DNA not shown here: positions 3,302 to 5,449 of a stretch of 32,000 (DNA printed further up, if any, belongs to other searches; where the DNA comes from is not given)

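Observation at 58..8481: Candidate novel archaeal defence island combining DISARM-like and Dpd-like (7-deazaguanine DNA modification) parts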

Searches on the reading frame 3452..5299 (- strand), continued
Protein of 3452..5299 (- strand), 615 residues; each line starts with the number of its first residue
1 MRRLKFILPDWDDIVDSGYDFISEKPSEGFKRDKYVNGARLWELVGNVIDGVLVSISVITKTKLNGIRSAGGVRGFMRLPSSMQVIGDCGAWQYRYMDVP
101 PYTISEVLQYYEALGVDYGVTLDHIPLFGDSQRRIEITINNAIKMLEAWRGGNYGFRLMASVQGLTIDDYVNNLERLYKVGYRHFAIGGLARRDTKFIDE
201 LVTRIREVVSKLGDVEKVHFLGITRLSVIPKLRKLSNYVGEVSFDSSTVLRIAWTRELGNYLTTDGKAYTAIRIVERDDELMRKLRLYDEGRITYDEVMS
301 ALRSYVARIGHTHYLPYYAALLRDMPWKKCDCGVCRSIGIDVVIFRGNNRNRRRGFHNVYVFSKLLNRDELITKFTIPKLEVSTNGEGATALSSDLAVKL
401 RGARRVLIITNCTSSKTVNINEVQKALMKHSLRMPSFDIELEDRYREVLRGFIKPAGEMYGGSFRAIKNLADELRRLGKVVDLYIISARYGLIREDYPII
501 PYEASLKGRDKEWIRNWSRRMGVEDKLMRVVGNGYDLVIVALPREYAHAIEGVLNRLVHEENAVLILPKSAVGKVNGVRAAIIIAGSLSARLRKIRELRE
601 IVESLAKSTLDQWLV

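Call 36: search_protein_families(library=padloc, proteins=[L008:2097-5453:+, L008:5450-6733:+, L008:1213-2100:+, L008:129-1094:-, L010:5592-8621:+, L010:8644-9909:+, L009:15579-20033:+, L009:14276-15400:-], max_evalue=0.01)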
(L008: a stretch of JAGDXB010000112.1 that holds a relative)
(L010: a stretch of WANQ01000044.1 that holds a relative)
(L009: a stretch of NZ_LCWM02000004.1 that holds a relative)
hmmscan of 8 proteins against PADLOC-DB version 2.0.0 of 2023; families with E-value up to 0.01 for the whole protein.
L008:2097-5453:+ (1118 aa): 3 families
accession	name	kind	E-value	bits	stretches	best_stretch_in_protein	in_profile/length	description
PDLC03865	LmuB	-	6.3e-05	19.3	1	848-1110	520-758/1007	-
PDLC04140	mad8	-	0.00011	19.8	1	60-198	31-130/314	mads_8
PDLC03841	LeoBC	-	0.0011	16.2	0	645-1047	271-584/601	-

L008:5450-6733:+ (427 aa): 1 family
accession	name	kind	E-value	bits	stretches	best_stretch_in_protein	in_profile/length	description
PDLC02695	Orf5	-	0.0016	14.9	1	261-369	239-342/601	Orf5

L008:1213-2100:+ (295 aa): 0 families

L008:129-1094:- (321 aa): 9 families
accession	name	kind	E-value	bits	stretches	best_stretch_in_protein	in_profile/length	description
PDLC02925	HTH_IX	-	6.1e-07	27.4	1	7-81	150-225/240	-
PDLC01879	CARF3--CARF_TM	-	1.2e-06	26.3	1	5-74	153-216/222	-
PDLC02265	AbiEi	-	0.00048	17.9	1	34-76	18-60/198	AbiEi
PDLC02267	AbiEi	-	0.0019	15.7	1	6-76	2-64/252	AbiEi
PDLC01434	CasR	-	0.002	16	1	6-67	126-182/191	"CAS-I,CAS-II,CAS-III,CAS-IV,CAS-V,CAS-VI; associated_signaling"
PDLC02248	AbiEi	-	0.0024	15.6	1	33-71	18-56/198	AbiEi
PDLC02283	AbiEi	-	0.0031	15.3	1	34-72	21-59/201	AbiEi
PDLC02235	AbiEi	-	0.0048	14.5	1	14-86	9-80/240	AbiEi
PDLC02275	AbiEi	-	0.0089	14.1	0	25-70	6-50/184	AbiEi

L010:5592-8621:+ (1009 aa): 1 family
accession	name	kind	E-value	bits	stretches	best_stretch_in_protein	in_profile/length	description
PDLC04140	mad8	-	0.0075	13.8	0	448-508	58-115/314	mads_8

L010:8644-9909:+ (421 aa): 2 families
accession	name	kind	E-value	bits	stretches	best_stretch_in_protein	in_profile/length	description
PDLC02621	DrmD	-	0.0059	12.8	1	255-401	865-1007/1040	DrmD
PDLC03958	SngA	-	0.0063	14.2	1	171-401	185-387/528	-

L009:15579-20033:+ (1484 aa): 1 family
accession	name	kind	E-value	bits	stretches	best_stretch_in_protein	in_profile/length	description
PDLC04790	PDC-S01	-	0.0028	14.4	0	417-447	15-45/422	-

L009:14276-15400:- (374 aa): 0 families

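Call 50: search_protein_families(library=padloc, proteins=[L011:9485-13810:+, L011:13807-14337:+, L011:5722-8751:+, L011:8748-9488:+, L012:8518-9792:+, L012:9770-10705:+, L012:11017-15180:+, L012:15177-16631:+, L012:6777-7403:+, L012:5644-6723:+], max_evalue=0.001)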
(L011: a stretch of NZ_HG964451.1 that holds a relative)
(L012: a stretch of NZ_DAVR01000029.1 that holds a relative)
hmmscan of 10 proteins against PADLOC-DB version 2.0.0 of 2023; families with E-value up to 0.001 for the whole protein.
L011:9485-13810:+ (1441 aa): 29 families (the best 25 are shown)
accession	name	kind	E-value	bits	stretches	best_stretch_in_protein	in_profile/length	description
PDLC02896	DpdJ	-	0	1497.3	1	3-1441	6-1487/1487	DpdJ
PDLC02893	DpdJ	-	1.2e-162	540.9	1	4-820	7-872/876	DpdJ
PDLC02898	DpdJ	-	2.4e-84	282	1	4-473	7-503/506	DpdJ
PDLC02895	DpdJ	-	8e-45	150.3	1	57-659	748-1388/2112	DpdJ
PDLC02894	DpdJ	-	1.5e-23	81.1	1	1018-1441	206-625/625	DpdJ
PDLC03960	SngC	-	8.2e-22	75.7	2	168-411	39-214/720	-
PDLC00035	DruE3|DruE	-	4e-16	55.9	2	307-394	212-301/1460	SNF2 family N-terminal domain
PDLC00036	DruE3|DruE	-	7.5e-16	54.4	2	171-251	110-188/2023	SNF2 family N-terminal domain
PDLC00037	DruE3|DruE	-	9.6e-16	54.7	3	308-413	213-327/2055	SNF2 family N-terminal domain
PDLC02503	BrxHI|BrxHII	-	2e-15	54.1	2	555-603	296-344/698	BrxHI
PDLC00013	DruE1|DruE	-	5.2e-10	35.8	1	352-419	320-396/1776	SNF2 family N-terminal domain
PDLC00015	DruE2|DruE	-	2.7e-09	33.3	1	150-196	96-139/1887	SNF2 family N-terminal domain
PDLC00051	DruE4|DruE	-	4.6e-09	32.4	1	165-197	104-136/1829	SNF2 family N-terminal domain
PDLC02028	Cas3d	-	7.9e-09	32.7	1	175-242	59-119/685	-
PDLC00937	Cas3d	-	5.1e-08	30.5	1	173-223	18-59/357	"CRISPR-associated helicase Cas3, subtype CYANO"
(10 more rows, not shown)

L011:13807-14337:+ (176 aa): 4 families
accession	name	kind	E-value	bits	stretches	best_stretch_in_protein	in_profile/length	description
PDLC02901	DpdK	-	1.5e-57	192.1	1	1-174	1-170/173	DpdK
PDLC02902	DpdK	-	6.5e-24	82.7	1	36-173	1-133/137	DpdK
PDLC02899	DpdK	-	1.4e-21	75.2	1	4-166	7-164/247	DpdK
PDLC02900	DpdK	-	1.7e-11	42.6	1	26-153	28-152/181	DpdK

L011:5722-8751:+ (1009 aa): 12 families
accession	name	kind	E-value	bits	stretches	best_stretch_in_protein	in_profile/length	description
PDLC02878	DpdH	-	0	1338.1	1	1-1005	1-1011/1015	DpdH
PDLC02891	DpdH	-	3e-134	447.6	1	3-969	2-972/1009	DpdH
PDLC02881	DpdH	-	5.2e-47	158.4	1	23-505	20-528/1071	DpdH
PDLC02885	DpdH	-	8.3e-47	157.7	1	19-633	17-647/1022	DpdH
PDLC02882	DpdH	-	2.4e-45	152.6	1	16-637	13-662/1054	DpdH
PDLC02883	DpdH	-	3.1e-41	139.6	1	6-838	3-824/1013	DpdH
PDLC02879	DpdH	-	2e-38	129.9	1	23-498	20-512/1064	DpdH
PDLC02876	DpdH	-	2.6e-37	126.1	1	3-560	170-737/1206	DpdH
PDLC02875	DpdH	-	1.8e-26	90.4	1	27-484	25-491/1030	DpdH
PDLC02888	DpdH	-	2.2e-25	87.1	1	24-498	19-519/622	DpdH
PDLC02880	DpdH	-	2.4e-21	73.7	1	254-752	246-749/1025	DpdH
PDLC02884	DpdH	-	8.1e-19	65.1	1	256-538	305-607/1136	DpdH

L011:8748-9488:+ (246 aa): 0 families

L012:8518-9792:+ (424 aa): 5 families
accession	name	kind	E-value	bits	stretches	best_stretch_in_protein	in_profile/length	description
PDLC02807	DpdA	-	2.2e-13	47.8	1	35-218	84-256/417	DpdA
PDLC04712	PDC-M57A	-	1.1e-12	46.4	1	268-404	3-133/138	-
PDLC02808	DpdA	-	5.8e-06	23.8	1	87-162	43-118/317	DpdA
PDLC02815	DpdC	-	1e-05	23.2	1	283-347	51-115/312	DpdC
PDLC02818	DpdC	-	4.5e-05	20.9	1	276-330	44-100/319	DpdC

L012:9770-10705:+ (311 aa): 38 families (the best 25 are shown)
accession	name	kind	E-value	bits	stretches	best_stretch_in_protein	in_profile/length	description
PDLC00015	DruE2|DruE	-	5.1e-43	145.1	2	130-311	173-366/1887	SNF2 family N-terminal domain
PDLC00037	DruE3|DruE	-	8e-43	144.5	2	77-190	91-205/2055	SNF2 family N-terminal domain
PDLC00051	DruE4|DruE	-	3.8e-42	142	2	132-311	168-352/1829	SNF2 family N-terminal domain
PDLC00013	DruE1|DruE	-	3.9e-41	139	1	26-311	24-347/1776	SNF2 family N-terminal domain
PDLC00036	DruE3|DruE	-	8.9e-41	137.1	1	86-307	91-265/2023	SNF2 family N-terminal domain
PDLC00014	DruE2|DruE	-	3.5e-38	128.8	2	132-311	186-384/1928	SNF2 family N-terminal domain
PDLC00035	DruE3|DruE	-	1.3e-35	120.5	2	78-189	93-204/1460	SNF2 family N-terminal domain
PDLC02896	DpdJ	-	4.7e-30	102.1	1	81-310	153-398/1487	DpdJ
PDLC03960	SngC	-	9.5e-17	59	1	87-309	24-180/720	-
PDLC02503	BrxHI|BrxHII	-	3.8e-15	53.2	2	86-160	23-96/698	BrxHI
PDLC02570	DrmA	-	5.8e-15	52.7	1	84-270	164-365/851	DrmA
PDLC02501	BrxHI|BrxHII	-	8.3e-11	38.7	1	87-156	23-93/925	BrxHI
PDLC02864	DpdF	-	2.9e-10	37.5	1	73-157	9-84/610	DpdF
PDLC02893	DpdJ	-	2.2e-09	33.8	1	102-310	183-409/876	DpdJ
PDLC00937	Cas3d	-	3.2e-09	34.5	1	100-163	12-67/357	"CRISPR-associated helicase Cas3, subtype CYANO"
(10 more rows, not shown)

L012:11017-15180:+ (1387 aa): 24 families
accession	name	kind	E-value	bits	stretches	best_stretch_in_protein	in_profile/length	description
PDLC00013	DruE1|DruE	-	6.3e-82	274.3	2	485-1198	919-1678/1776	SNF2 family N-terminal domain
PDLC00037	DruE3|DruE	-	1.3e-60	203.4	2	609-1317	1043-1788/2055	SNF2 family N-terminal domain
PDLC00036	DruE3|DruE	-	2.1e-52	175.6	1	624-1364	1046-1805/2023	SNF2 family N-terminal domain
PDLC00015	DruE2|DruE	-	1.6e-40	136.8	2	513-1192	1046-1767/1887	SNF2 family N-terminal domain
PDLC00014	DruE2|DruE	-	3.6e-40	135.4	2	491-944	1053-1527/1928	SNF2 family N-terminal domain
PDLC00051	DruE4|DruE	-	1.6e-36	123.4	2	488-1187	979-1705/1829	SNF2 family N-terminal domain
PDLC00035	DruE3|DruE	-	1.2e-33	114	1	615-942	1052-1402/1460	SNF2 family N-terminal domain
PDLC02503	BrxHI|BrxHII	-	5.2e-15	52.8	1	605-684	281-355/698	BrxHI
PDLC02896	DpdJ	-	2.3e-12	43.4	1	627-729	580-683/1487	DpdJ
PDLC02569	DrmA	-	7.8e-12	41.8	1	613-692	819-891/1095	DrmA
PDLC03960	SngC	-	1.3e-11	42.1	1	604-717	298-394/720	-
PDLC02570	DrmA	-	9.8e-10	35.4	1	611-786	570-754/851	DrmA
PDLC03928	PsyrT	-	4.4e-09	33.2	1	598-675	267-339/689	-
PDLC02501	BrxHI|BrxHII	-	2.8e-08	30.3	1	605-684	281-355/925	BrxHI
PDLC02895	DpdJ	-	2e-07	26.2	1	628-705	1286-1366/2112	DpdJ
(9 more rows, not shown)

L012:15177-16631:+ (484 aa): 0 families

L012:6777-7403:+ (208 aa): 1 family
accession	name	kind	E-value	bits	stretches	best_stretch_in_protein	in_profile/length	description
PDLC01879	CARF3--CARF_TM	-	9.2e-05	20.2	1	13-89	151-214/222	-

L012:5644-6723:+ (359 aa): 6 families
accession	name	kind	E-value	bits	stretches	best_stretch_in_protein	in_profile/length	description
PDLC04140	mad8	-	1.3e-17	62.3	1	12-323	17-263/314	mads_8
PDLC04103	HerA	-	1.2e-10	38.4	2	12-62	160-212/579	-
PDLC04105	HerA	-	8.1e-10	35.9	1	13-62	157-207/576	-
PDLC01055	HerA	-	2.9e-05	21.1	0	17-61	153-198/532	Type III coevolved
PDLC04102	HerA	-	3.9e-05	20.2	0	207-297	459-559/654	-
PDLC04100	HerA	-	0.00074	16.3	0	7-61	148-203/580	-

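Call 54: find_homologous_proteins(query=window:3452-5299:-, max_evalue=1e-10)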
Query window:3452-5299:- (615 aa): 712 proteins with E <= 1e-10 among 8000 candidates; the best 120 are listed.
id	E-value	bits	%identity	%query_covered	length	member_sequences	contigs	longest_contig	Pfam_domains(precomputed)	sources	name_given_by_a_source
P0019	0.0e+0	1379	100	100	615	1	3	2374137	PF21818.4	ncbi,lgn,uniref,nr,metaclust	ncbi:hypothetical protein [Vulcanisaeta distributa]|uniref:Queuine/other tRNA-ribosyltransferase n=1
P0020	0.0e+0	1090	74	100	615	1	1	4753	PF01702.26,PF21818.4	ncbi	-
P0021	0.0e+0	1089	76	100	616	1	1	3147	PF21818.4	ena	-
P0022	1.5e-247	841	60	100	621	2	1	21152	PF21818.4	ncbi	-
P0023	3.0e-241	820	58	100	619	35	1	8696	PF21818.4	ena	-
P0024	2.7e-240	817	59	100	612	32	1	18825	PF21818.4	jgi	jgi:hypothetical protein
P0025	3.0e-238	810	59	99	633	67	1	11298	PF21818.4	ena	-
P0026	3.3e-238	810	58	99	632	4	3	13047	PF01702.26,PF21818.4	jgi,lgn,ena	-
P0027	3.9e-235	800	57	99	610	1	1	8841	PF01702.26,PF21818.4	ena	-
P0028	1.3e-234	798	59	97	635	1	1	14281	PF21818.4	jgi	-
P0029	1.4e-226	772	56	100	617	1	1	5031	PF01702.26,PF21818.4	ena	-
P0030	5.0e-215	733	54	100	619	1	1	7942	PF04055.28,PF01702.26,PF21818.4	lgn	-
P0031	1.2e-214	732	58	92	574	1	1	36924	PF01702.26,PF21818.4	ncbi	-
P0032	1.6e-211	722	52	99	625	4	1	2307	PF21818.4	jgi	-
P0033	6.2e-196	670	49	100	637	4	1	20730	PF21818.4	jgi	jgi:hypothetical protein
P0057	3.5e-151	523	44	94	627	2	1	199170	PF21818.4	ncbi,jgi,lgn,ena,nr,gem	ncbi:MAG: queuine tRNA-ribosyltransferase family protein [archaeon GB-1867-005]|nr:queuine tRNA-ribo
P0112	5.3e-82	294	35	89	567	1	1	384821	PF21818.4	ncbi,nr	ncbi:MAG: tRNA-guanine transglycosylase DpdA [Candidatus Bathyarchaeota archaeon]|nr:tRNA-guanine tr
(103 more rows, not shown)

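Call 55: find_encoding_contigs(protein=P0033, flank=10000, max_places=2)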
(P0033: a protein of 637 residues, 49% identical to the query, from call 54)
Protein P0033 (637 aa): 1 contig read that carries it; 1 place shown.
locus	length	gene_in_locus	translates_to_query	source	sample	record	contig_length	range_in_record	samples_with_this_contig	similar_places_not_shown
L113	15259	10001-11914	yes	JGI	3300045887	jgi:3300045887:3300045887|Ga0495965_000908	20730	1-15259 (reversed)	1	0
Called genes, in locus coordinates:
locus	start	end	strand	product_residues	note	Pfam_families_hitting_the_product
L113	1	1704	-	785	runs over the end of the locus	-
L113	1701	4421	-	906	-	PF00271:Helicase_C (faint), PF00270:DEAD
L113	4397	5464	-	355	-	-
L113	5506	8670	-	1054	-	-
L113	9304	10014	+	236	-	PF02592:Vut_1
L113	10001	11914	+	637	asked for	PF21818:DUF6884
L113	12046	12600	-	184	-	PF07282:Cas12f1-like_TNB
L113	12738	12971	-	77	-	PF27234:MJ0013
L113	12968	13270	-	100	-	-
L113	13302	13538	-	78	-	PF00352:TBP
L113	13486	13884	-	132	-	PF00352:TBP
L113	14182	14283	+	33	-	-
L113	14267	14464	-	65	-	-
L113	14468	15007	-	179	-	-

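Call 56: find_encoding_contigs(protein=P0112, flank=10000, max_places=1)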
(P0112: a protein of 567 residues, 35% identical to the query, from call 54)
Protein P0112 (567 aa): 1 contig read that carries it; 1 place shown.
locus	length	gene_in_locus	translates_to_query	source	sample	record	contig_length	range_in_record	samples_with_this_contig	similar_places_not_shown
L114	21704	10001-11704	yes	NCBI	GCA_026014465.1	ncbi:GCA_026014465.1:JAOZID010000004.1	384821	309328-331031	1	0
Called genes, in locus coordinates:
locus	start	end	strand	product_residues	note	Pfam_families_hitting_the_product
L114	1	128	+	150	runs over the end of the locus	-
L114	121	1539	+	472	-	PF03237:Terminase_6N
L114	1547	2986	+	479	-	PF00005:ABC_tran (faint)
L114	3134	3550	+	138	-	PF22399:DUF6979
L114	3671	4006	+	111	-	PF19891:DUF6364 (weak)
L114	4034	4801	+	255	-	PF02649:GCHY-1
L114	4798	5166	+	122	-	PF01242:PTPS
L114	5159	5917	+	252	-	PF00733:Asn_synthase, PF02540:NAD_synthase (faint), PF06508:QueC, PF24167:DUF7411 (weak)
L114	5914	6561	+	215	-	PF13353:Fer4_12, PF04055:Radical_SAM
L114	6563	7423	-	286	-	-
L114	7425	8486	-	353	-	PF01702:TGT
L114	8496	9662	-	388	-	PF10923:BrxC_BrxD (faint), PF13401:AAA_22 (faint), PF24389:ORC-CDC6-like (faint)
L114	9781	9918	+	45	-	-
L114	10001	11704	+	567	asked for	PF21818:DUF6884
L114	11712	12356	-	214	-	PF13091:PLDc_2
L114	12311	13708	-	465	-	-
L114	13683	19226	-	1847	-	PF00270:DEAD, PF00271:Helicase_C, PF09369:MZB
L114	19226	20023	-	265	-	-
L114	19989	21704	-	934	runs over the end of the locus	-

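Call 57: find_encoding_contigs(protein=P0057, flank=10000, max_places=1)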
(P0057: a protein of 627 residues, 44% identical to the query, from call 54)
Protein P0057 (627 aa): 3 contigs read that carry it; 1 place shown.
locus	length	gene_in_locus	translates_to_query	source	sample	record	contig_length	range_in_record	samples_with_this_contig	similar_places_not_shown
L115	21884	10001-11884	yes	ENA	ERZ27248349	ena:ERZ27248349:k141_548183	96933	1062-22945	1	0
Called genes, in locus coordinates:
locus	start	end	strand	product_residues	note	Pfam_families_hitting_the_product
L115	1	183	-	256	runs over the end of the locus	PF13091:PLDc_2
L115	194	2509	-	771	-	-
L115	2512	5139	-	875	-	PF04851:ResIII (faint), PF00270:DEAD, PF00271:Helicase_C (weak)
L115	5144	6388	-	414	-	-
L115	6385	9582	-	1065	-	-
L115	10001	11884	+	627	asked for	PF21818:DUF6884 (weak)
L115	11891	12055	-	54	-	PF04014:MazE_antitoxin (weak)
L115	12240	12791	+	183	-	-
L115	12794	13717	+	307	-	PF01637:ATPase_2, PF13401:AAA_22 (faint), PF10923:BrxC_BrxD (weak)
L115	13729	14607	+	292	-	PF01702:TGT (weak)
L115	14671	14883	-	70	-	PF03104:DNA_pol_B_exo1 (faint), PF13482:RNase_H_2 (weak)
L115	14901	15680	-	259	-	-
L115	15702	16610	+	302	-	-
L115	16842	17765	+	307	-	-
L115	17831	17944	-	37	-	-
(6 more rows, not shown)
